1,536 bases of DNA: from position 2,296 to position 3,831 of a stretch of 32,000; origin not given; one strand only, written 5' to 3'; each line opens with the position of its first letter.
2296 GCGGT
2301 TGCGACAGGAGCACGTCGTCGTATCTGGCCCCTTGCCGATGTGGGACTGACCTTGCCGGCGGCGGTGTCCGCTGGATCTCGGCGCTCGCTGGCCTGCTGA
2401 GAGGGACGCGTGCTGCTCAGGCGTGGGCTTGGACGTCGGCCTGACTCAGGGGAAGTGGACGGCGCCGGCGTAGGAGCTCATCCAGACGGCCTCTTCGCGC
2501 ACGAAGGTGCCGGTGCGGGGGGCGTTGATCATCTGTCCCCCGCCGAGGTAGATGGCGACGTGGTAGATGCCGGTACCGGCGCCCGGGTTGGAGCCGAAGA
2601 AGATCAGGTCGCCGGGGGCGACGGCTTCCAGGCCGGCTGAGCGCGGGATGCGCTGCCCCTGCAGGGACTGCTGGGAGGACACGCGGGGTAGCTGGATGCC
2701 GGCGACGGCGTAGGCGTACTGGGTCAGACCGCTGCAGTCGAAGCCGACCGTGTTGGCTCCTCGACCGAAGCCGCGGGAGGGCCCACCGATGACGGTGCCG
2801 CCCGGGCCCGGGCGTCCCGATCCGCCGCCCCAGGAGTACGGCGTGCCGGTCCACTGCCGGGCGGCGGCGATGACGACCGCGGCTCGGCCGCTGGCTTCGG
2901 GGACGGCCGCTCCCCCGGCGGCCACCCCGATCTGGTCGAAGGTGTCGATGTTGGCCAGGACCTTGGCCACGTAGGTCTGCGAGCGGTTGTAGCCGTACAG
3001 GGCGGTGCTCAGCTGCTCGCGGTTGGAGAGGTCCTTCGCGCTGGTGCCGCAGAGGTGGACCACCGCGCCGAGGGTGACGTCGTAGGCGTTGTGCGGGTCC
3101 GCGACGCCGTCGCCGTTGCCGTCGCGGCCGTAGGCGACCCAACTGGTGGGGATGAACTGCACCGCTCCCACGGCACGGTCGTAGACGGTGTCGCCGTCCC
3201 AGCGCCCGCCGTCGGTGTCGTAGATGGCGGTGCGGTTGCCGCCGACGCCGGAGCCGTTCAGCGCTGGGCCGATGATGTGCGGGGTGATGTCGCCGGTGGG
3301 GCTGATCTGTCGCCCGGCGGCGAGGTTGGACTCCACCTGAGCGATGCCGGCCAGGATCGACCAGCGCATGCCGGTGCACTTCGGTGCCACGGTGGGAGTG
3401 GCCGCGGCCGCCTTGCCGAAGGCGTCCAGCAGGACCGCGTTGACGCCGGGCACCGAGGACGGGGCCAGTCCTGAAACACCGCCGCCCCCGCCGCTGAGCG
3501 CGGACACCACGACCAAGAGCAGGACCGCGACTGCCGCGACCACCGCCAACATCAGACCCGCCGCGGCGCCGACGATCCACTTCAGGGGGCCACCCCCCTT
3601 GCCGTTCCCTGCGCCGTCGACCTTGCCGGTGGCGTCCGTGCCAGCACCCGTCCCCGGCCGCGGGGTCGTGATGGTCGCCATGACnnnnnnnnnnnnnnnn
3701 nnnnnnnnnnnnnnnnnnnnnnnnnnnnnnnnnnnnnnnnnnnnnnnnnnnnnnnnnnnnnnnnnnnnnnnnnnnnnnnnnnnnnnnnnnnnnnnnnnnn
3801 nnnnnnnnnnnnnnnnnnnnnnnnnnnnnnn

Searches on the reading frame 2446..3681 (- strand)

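Call 8: search_protein_families(library=pfam, proteins=[window:2446-3681:-], max_evalue=0.01)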
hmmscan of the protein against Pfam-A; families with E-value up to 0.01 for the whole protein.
window:2446-3681:- (411 aa): 2 families
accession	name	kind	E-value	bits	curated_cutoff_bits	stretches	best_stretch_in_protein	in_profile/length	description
PF00877.26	NLPC_P60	-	6.8e-23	81.1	23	1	279-395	1-87/105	NlpC/P60 family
PF13406.11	SLT_2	-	8.3e-06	25.7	24.3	1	170-199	155-184/292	Transglycosylase SLT domain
